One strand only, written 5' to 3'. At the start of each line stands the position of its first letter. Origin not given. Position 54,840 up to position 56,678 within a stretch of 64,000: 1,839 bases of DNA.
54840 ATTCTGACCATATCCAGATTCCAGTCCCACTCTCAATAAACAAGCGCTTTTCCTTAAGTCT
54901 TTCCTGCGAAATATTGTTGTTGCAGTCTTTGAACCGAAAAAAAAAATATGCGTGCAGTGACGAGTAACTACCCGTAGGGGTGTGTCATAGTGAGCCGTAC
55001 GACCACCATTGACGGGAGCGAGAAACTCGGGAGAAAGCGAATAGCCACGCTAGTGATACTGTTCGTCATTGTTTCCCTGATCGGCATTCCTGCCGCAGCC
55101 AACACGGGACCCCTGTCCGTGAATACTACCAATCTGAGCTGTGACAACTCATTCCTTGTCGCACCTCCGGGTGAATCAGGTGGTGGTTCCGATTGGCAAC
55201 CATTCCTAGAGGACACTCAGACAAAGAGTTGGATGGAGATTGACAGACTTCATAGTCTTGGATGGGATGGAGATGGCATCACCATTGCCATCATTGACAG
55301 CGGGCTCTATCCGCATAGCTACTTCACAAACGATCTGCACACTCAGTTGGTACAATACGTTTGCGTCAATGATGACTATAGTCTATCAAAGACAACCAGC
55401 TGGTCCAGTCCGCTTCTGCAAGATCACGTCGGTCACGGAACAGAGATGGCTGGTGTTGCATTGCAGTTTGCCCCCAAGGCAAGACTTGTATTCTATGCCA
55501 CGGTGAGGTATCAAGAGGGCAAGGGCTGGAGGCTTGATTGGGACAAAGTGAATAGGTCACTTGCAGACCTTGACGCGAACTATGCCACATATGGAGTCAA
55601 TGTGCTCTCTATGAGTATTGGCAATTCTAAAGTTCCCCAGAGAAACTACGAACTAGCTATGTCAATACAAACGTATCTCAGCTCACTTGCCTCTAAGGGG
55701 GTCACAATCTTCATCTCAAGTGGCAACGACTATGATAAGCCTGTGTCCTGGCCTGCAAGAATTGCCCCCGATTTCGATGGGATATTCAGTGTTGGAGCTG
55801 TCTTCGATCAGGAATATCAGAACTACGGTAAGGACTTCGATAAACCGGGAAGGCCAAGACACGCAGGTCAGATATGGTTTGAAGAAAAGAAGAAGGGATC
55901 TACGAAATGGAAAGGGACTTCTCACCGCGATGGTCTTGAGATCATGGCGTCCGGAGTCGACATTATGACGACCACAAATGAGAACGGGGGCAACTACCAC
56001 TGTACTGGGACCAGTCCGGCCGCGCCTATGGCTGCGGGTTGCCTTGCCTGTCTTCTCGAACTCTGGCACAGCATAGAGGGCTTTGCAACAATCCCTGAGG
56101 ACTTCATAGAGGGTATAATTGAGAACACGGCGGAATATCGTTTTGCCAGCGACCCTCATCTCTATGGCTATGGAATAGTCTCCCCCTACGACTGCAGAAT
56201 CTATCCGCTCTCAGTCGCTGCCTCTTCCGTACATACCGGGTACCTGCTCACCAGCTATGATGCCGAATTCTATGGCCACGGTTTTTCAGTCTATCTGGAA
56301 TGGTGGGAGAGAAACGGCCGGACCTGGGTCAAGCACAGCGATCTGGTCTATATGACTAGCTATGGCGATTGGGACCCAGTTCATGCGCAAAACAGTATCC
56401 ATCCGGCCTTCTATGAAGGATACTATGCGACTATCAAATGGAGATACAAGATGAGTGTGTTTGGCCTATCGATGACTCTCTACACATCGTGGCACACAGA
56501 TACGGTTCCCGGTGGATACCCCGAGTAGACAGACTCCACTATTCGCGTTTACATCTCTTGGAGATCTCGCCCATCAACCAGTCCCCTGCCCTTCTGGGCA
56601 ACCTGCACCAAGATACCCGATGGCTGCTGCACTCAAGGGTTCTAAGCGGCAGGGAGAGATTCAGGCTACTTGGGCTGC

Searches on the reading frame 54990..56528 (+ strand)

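Call 75: search_protein_families(library=pfam, proteins=[window:54990-56528:+], max_evalue=0.00001)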
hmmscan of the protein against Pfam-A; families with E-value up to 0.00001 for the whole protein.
window:54990-56528:+ (512 aa): 1 family
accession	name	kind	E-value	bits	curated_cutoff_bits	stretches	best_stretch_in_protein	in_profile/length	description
PF00082.27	Peptidase_S8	-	1.5e-22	80.7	21.8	1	94-395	1-288/288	Subtilase family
